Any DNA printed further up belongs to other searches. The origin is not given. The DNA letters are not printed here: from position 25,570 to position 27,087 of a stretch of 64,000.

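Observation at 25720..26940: ATP-dependent RNA ligase with Cys-rich insertion and no adjacent polynucleotide kinase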

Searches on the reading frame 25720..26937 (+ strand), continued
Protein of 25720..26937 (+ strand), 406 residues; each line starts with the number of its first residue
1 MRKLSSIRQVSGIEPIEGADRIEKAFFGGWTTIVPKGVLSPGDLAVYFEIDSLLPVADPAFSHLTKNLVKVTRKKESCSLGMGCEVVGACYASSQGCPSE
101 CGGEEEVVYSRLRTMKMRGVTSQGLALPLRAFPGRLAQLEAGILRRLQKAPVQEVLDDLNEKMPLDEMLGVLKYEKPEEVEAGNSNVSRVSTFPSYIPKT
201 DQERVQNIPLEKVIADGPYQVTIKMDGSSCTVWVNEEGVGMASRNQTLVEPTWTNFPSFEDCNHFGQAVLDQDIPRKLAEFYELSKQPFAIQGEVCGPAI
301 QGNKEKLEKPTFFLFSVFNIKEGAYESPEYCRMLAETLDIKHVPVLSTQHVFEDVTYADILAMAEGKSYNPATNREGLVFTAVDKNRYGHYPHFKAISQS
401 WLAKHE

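Call 34: predict_structure(alignment_id=A2)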
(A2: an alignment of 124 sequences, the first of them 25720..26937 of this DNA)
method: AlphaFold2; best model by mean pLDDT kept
length: 406 residues; sequences in the alignment: 124
mean_pLDDT: 86.9   pTM: 0.82
mean pLDDT of the five models: 86.9, 86.8, 85.9, 85.5, 85.5
residues with pLDDT >= 90: 264; 70-90: 95; 50-70: 19; < 50: 28
segments of 3 or more residues with pLDDT < 50: 78-98, 180-185
pLDDT, mean of each block of 10 residues (from residue 1): 86 94 94 95 94 93 91 64 41 45 79 90 94 88 90 89 90 73 52 86 90 94 94 96 86 83 82 95 96 92 89 97 95 97 98 95 95 94 91 93 77
secondary structure, 60 per line:
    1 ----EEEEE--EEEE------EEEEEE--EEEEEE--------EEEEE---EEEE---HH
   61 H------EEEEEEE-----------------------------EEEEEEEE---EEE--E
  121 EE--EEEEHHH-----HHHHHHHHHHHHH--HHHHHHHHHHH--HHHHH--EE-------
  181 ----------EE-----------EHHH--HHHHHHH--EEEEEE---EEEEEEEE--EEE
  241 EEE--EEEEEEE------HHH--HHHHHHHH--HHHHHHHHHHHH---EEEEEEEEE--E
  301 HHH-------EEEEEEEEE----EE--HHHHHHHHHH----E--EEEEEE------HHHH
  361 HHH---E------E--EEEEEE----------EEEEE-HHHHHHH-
elements in order: E5-9 E12-15 E22-27 E30-35 E44-48 E52-55 E68-74 E104-111 E115-117 E120-122 E125-128 H137-149 H152-162 H165-169 H210-216 E219-224 E228-235 E238-243 E246-252 H264-271 H274-285 E289-297 E311-319 H328-337 E345-350 H357-363 E377-382 E393-397 H399-405

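Call 41: fold_search(model_id=the predicted structure, library=pdb)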
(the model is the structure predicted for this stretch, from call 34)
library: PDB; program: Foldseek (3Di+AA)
matches with E <= 10: 461; with E <= 0.001: 51
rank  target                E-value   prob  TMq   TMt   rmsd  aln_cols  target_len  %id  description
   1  5cot                  2.8e-31  1.00  0.73  0.87   4.3       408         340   32  Structure and mechanism of a eukaryal nick-sealing RNA ligase (released 2015-10-28)
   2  6vt1_A                4.1e-31  1.00  0.72  0.86   4.3       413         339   31  Naegleria gruberi RNA ligase D172A mutant apo (released 2020-04-08)
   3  6vt0                  4.3e-31  1.00  0.72  0.87   3.5       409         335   31  Naegleria gruberi RNA ligase K170A mutant apo (released 2020-04-08)
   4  6vt8                  6.7e-31  1.00  0.73  0.88   3.5       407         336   32  Naegleria gruberi RNA ligase E312A mutant with AMP and Mn (released 2020-04-08)
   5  6vt4                  7.5e-31  1.00  0.74  0.88   3.2       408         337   32  Naegleria gruberi RNA ligase R149A mutant apo (released 2020-04-08)
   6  5cou                  8.4e-31  1.00  0.73  0.87   4.0       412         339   31  Structure and mechanism of a eukaryal nick-sealing RNA ligase K170M+ATP (released 2015-10-28)
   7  6vte                  1.2e-30  1.00  0.73  0.87   4.3       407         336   32  Naegleria gruberi RNA Ligase K170M mutant with AMP and Mn (released 2020-04-08)
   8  6vtf_A                3.1e-30  1.00  0.73  0.87   4.3       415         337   31  Naegleria gruberi RNA ligase with PPi (released 2020-04-08)
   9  6vtd                  3.9e-30  1.00  0.72  0.87   4.3       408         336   31  Naegleria gruberi RNA ligase R149A mutant with ATP and Mn (released 2020-04-08)
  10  6vt5                  4.3e-30  1.00  0.73  0.88   4.2       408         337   32  Naegleria gruberi RNA ligase R4a K121A mutant apo (released 2020-04-08)
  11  6vtg_A                4.3e-30  1.00  0.72  0.85   3.7       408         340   32  Naegleria gruberi RNA ligase E227A mutant apo (released 2020-04-08)
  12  6vt3                  5.1e-30  1.00  0.72  0.85   3.2       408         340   31  Naegleria gruberi RNA ligase K326A mutant apo (released 2020-04-08)
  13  6vt9                  7.1e-30  1.00  0.73  0.88   4.2       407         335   32  Naegleria gruberi RNA ligase E227A mutant with ATP and Mn (released 2020-04-08)
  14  2hvr_A                1.8e-08  1.00  0.38  0.48   7.1       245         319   15  Structure of T4 RNA Ligase 2 with Nicked 5'-Adenylated nucleic acid duplex containing a 3'-deoxyribonucleotide at the  (released 2006-10-17)
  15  2hvr_B                1.3e-07  1.00  0.38  0.48   5.3       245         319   15  Structure of T4 RNA Ligase 2 with Nicked 5'-Adenylated nucleic acid duplex containing a 3'-deoxyribonucleotide at the  (released 2006-10-17)
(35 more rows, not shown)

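Call 45: find_related_loci(query=window:25720-26937:+, collection=viral_contigs, flank=3000)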
Query window:25720-26937:+ (406 aa) in viral_contigs; peptide patterns used: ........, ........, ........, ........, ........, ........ (x = any residue, [..] = any of these).
3 stretches matched a pattern; 1 encode a relative of the query (tblastn E <= 1e-3); 1 distinct loci.
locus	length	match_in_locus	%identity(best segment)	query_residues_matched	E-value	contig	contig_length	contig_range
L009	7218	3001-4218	94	1-406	0e+0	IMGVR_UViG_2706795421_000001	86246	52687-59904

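Call 53: search_dna_similar(query=window:25720-26937:+, collection=phages, mode=protein, max_rows=40, rows=spread)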
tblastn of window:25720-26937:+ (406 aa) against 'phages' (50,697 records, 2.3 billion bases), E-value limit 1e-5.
Records with a match: 333; places in all: 333; records where one place covers at least 80% of the query: 317.
Best place of each record, by identity: >=99% 3; 95-99% 32; 90-95% 6; <60% 292.
By first word of the organism name: Pseudomonas 219; Aeromonas 44; Erwinia 10; Sinorhizobium 7; Burkholderia 5; Ralstonia 5; Salmonella 4; Xanthomonas 4; Yersinia 4; Klebsiella 3; and 16 more.
By host as written in the record: Pseudomonas aeruginosa 75; Pseudomonas aeruginosa PAO1 26; - 20; Pseudomonas aeruginosa PAK 14; Aeromonas salmonicida 13; Aeromonas hydrophila BIOTECH 10089 11; Pseudomonas sp. 9; Pseudomonas syringae pv. porri LMG 28495 8; and 94 more.
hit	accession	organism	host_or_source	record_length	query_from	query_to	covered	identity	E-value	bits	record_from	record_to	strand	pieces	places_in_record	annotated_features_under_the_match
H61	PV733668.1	Pseudomonas phage NCVTCBPA170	Pseudomonas aeruginosa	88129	1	406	100%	100.0%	0e+0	845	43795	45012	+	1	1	RNA ligase | hypothetical protein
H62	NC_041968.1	Pseudomonas phage vB_PaeM_G1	Pseudomonas aeruginosa DLG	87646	1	406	100%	98.0%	0e+0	830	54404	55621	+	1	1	RNA ligase | hypothetical protein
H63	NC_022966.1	Pseudomonas phage PAK_P5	Pseudomonas aeruginosa PAK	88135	1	406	100%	97.0%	0e+0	823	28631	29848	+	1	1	RNA ligase | hypothetical protein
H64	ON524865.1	Pseudomonas phage vB_PaeM_RP9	Pseudomonas aeruginosa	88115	1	406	100%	95.8%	0e+0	817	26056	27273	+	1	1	putative RNA ligase | hypothetical protein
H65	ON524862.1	Pseudomonas phage vB_PaeM_RP6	Pseudomonas aeruginosa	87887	1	406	100%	95.6%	0e+0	816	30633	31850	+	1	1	putative RNA ligase | hypothetical protein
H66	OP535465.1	Synechococcus phage S-CREM1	Synechococcus sp. CB0101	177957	1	406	100%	37.5%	2e-55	202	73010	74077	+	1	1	RNA ligase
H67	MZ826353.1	Pseudomonas phage REC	Pseudomonas syringae pv. Tomato 192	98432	2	406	100%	33.8%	2e-43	167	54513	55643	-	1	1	109: RNA ligase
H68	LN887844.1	Pseudomonas phage VCM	-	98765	2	406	100%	33.4%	8e-45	172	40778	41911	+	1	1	RNA ligase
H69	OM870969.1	Pseudomonas phage vB_Paer_PsCh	Pseudomonas aeruginosa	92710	2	406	100%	33.0%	2e-49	185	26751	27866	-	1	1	RNA ligase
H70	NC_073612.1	Pseudomonas phage 20Sep416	Pseudomonas aeruginosa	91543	2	406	100%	32.9%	2e-48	182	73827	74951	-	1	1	RNA ligase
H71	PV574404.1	Pseudomonas phage SW_PA2862_7_24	Pseudomonas aeruginosa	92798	2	406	100%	32.9%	2e-48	182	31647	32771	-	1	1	RNA ligase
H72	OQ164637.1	Pseudomonas phage HJ01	Pseudomonas aeruginosa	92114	2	406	100%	32.9%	3e-48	182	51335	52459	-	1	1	hypothetical protein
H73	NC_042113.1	Pseudomonas phage vB_PaeM_C2-10_Ab02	Pseudomonas aeruginosa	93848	2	406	100%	32.9%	5e-48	181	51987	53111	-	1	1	ORF88: RNA ligase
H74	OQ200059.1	Pseudomonas phage vB_PaeM_B55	Pseudomonas aeruginosa B55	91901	2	406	100%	32.7%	9e-48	180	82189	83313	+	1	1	RNA ligase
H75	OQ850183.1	Pseudomonas phage PT07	Pseudomonas aeruginosa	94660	2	406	100%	32.6%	2e-47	179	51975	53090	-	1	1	RNA ligase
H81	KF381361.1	Sinorhizobium phage phiM12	Sinorhizobium meliloti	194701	2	404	99%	32.0%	2e-42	165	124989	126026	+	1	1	putative RNA ligase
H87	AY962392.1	Aeromonas phage 31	Aeromonas salmonicida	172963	2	406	100%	31.5%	4e-40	158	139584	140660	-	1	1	PHG31ORF209c: hypothetical protein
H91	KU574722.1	Pectobacterium phage vB_PcaM_CBB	Pectobacterium carotovorum subsp. ...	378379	2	406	100%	30.9%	5e-43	166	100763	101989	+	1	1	RNA ligase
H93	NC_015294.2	Pseudomonas phage PAK_P1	Pseudomonas aeruginosa PAK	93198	2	406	100%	30.1%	2e-44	170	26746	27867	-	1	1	RNA ligase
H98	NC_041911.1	Ralstonia phage RP12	Ralstonia solanacearum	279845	2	405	100%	23.6%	9e-26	115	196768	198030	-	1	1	RNA ligase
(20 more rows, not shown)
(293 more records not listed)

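Call 54: get_annotated_region(hit=H93, flank=4000)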
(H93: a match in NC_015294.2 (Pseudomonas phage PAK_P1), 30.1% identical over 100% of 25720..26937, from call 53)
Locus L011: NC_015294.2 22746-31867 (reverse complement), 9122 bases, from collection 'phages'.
description: Pseudomonas phage PAK_P1, complete genome.
organism: Pseudomonas phage PAK_P1 (NCBI taxid 743813)
taxonomy: Viruses; Duplodnaviria; Heunggongvirae; Uroviricota; Caudoviricetes; Pakpunavirus; Pakpunavirus PAKP1
host: Pseudomonas aeruginosa PAK; source: sewage water; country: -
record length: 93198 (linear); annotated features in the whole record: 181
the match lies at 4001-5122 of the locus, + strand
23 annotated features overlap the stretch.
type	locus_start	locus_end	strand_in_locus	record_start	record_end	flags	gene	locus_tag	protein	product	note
CDS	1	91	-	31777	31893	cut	-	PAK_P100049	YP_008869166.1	hypothetical protein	-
CDS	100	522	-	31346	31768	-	-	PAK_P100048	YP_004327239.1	hypothetical protein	-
CDS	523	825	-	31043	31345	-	-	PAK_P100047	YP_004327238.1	hypothetical protein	-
CDS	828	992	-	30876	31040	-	-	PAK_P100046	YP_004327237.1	hypothetical protein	-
CDS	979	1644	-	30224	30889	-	-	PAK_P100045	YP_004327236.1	hypothetical protein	-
CDS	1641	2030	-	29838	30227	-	-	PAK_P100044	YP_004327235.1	hypothetical protein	-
CDS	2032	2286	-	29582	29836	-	-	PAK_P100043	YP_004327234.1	hypothetical protein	-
CDS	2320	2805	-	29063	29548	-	-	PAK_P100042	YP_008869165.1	hypothetical protein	-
CDS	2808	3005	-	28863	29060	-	-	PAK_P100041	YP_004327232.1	hypothetical protein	-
CDS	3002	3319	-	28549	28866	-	-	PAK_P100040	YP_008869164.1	hypothetical protein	similar to NrdA.1 conserved protein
CDS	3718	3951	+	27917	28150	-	-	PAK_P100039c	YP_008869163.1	hypothetical protein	-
CDS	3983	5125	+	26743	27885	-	-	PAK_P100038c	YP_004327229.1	RNA ligase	-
CDS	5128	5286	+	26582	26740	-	-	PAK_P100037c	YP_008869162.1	hypothetical protein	-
CDS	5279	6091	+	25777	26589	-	-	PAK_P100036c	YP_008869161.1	hypothetical protein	-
CDS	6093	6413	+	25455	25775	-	-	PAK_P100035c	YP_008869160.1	hypothetical protein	-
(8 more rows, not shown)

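Call 55: get_annotated_region(hit=H68, flank=4000)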
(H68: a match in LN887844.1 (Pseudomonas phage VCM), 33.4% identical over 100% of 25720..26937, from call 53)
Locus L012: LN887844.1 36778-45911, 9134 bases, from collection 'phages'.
description: Pseudomonas phage VCM genome assembly VCM, chromosome : 1.
organism: Pseudomonas phage VCM (NCBI taxid 1729937)
taxonomy: Viruses; Duplodnaviria; Heunggongvirae; Uroviricota; Caudoviricetes; Otagovirus; Otagovirus VCM
host: -; source: -; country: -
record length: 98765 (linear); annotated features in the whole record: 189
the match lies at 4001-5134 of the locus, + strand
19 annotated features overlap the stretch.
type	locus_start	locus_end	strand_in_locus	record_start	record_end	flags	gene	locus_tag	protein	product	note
CDS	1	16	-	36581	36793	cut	-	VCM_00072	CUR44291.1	hypothetical protein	-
CDS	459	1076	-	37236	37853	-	-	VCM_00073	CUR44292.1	hypothetical protein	-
CDS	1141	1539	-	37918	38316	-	-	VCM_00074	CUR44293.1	hypothetical protein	-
CDS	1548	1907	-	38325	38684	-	-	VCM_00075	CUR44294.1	hypothetical protein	-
CDS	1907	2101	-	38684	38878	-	-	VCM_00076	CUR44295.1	hypothetical protein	-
CDS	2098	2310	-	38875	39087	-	-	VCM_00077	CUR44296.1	hypothetical protein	-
CDS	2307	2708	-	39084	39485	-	-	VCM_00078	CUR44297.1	hypothetical protein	-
CDS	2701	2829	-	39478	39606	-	-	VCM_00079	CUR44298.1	hypothetical protein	-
CDS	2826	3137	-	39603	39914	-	-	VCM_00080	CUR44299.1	hypothetical protein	-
CDS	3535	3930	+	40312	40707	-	-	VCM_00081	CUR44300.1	hypothetical protein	-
CDS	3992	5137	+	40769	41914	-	-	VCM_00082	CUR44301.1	RNA ligase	-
CDS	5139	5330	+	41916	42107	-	-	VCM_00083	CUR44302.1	hypothetical protein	-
CDS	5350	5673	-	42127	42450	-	-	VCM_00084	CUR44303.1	hypothetical protein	-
CDS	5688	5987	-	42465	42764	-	-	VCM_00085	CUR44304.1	hypothetical protein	-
CDS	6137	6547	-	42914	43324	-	-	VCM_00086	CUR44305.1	hypothetical protein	-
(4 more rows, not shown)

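Call 67: find_encoding_contigs(protein=P0003, flank=3000, max_places=1)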
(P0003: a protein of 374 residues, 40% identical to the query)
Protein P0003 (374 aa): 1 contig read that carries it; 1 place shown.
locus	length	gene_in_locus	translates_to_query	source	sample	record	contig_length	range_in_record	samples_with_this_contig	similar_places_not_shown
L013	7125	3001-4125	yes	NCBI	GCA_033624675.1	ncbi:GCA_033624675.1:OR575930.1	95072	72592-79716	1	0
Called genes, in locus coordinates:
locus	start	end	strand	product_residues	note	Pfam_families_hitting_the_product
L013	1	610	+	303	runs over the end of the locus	PF01145:Band_7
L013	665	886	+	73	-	-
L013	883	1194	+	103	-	-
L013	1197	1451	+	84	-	-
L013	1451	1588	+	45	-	-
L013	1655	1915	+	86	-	-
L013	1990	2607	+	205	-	-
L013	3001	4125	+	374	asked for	PF21189:PHA02142, PF09414:RNA_ligase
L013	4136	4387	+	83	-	-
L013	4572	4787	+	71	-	-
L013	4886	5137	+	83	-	-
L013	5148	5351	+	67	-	-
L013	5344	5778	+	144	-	-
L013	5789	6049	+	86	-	-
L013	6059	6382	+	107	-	-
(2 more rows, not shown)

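Call 68: find_encoding_contigs(protein=P0006, flank=3000, max_places=1)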
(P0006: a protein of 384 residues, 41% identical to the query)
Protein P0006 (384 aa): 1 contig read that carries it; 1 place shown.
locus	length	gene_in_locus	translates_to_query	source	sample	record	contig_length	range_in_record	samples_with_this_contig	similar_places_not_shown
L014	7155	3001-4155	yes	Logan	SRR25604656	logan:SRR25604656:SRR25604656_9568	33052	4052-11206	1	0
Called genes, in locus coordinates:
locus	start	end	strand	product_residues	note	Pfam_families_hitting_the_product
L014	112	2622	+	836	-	PF00150:Cellulase (faint)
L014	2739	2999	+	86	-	-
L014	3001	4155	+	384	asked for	PF21189:PHA02142, PF09414:RNA_ligase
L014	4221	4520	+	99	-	-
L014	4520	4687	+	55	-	-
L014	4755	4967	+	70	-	-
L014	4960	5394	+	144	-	-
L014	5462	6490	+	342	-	-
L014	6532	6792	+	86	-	-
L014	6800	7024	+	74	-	-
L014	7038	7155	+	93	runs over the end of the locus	-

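Call 69: find_encoding_contigs(protein=P0007, flank=3000, max_places=1)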
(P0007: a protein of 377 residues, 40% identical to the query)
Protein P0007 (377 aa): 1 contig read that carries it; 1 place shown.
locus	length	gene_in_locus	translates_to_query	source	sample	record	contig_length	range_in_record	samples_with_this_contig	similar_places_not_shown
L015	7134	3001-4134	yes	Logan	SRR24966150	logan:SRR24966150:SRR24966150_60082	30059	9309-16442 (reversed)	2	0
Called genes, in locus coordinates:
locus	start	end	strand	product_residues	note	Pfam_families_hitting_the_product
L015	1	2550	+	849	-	PF00150:Cellulase (faint)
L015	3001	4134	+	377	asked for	PF21189:PHA02142, PF09414:RNA_ligase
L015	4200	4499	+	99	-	-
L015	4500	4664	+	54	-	-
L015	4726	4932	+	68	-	-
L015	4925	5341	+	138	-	-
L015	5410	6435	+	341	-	-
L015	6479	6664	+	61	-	-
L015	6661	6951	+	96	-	-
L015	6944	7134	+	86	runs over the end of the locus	-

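Call 70: get_annotated_region(hit=H66, flank=3000)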
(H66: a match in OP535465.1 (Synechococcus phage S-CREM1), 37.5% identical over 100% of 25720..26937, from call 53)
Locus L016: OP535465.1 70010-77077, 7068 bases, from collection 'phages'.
description: Synechococcus phage S-CREM1, complete genome.
organism: Synechococcus phage S-CREM1 (NCBI taxid 2982919)
taxonomy: Viruses; Duplodnaviria; Heunggongvirae; Uroviricota; Caudoviricetes; Kyanoviridae
host: Synechococcus sp. CB0101; source: -; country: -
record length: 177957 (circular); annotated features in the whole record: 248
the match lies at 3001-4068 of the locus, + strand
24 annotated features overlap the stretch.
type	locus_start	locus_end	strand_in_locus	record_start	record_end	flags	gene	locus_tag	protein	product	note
CDS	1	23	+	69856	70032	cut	-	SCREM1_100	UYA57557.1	hypothetical protein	-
CDS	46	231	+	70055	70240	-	-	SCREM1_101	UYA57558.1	hypothetical protein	-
CDS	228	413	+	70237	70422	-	-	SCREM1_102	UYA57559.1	hypothetical protein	-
CDS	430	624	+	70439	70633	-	-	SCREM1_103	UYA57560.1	hypothetical protein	-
CDS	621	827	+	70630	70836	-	-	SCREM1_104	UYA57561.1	hypothetical protein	-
CDS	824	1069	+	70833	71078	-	-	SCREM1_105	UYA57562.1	hypothetical protein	-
CDS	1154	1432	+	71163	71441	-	-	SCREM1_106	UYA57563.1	antitoxin peptide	Tac antitoxin peptide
CDS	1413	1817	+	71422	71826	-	-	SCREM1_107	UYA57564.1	hypothetical protein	-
CDS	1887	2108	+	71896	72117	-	-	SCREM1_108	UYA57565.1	hypothetical protein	-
CDS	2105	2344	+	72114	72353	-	-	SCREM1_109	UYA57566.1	hypothetical protein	-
CDS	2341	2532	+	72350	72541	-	-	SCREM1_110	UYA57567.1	hypothetical protein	-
CDS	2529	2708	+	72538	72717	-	-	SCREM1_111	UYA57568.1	hypothetical protein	-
CDS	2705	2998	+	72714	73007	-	-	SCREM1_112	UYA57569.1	cadherin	-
CDS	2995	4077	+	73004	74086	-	-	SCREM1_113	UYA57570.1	RNA ligase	-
CDS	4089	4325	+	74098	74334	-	-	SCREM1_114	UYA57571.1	hypothetical protein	-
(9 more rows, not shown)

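Call 71: get_annotated_region(hit=H87, flank=3000)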
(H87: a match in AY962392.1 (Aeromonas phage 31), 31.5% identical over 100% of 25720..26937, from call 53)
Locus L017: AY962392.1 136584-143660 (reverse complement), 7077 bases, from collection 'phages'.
description: Aeromonas phage 31, complete genome.
organism: Aeromonas phage 31 (NCBI taxid 321023)
taxonomy: Viruses; Duplodnaviria; Heunggongvirae; Uroviricota; Caudoviricetes; Straboviridae; Biquartavirus; Biquartavirus 44RR2
host: Aeromonas salmonicida; source: -; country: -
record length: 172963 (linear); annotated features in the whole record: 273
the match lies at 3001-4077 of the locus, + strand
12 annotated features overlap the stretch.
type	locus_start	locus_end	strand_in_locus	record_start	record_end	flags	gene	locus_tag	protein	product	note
CDS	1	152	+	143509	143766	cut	33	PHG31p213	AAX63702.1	gp33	similar to NP_932571.1; late promoter transcription accessory protein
CDS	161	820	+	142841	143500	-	59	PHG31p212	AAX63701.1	gp59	similar to NP_932570.1; loader of gp41 DNA helicase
CDS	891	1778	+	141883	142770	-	32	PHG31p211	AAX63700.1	gp32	similar to NP_932569.1; single-stranded DNA binding protein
CDS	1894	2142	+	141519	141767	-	PHG31ORF213c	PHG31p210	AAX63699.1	hypothetical protein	similar to NP_932568.1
CDS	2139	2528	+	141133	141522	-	PHG31ORF212c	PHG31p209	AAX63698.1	hypothetical protein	similar to NP_932567.1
CDS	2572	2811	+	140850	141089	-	PHG31ORF211c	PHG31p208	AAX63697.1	hypothetical protein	similar to NP_932566.1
CDS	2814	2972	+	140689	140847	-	PHG31ORF210c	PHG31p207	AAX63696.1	hypothetical protein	similar to NP_932565.1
CDS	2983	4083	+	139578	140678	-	PHG31ORF209c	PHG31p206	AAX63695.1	hypothetical protein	similar to NP_932564.1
CDS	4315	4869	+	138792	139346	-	frd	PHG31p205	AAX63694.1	frd dihydrofolate reductase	similar to NP_932562.1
CDS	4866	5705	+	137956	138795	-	td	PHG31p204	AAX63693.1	td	similar to NP_932561.1; dTMP (thymidylate) synthase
CDS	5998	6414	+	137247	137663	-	denA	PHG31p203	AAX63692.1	denA endonuclease II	similar to NP_932560.1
CDS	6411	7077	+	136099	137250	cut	rnlA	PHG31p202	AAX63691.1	rnlA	similar to NP_932559.1; RNA ligase 1 and tail fiber attachment catalyst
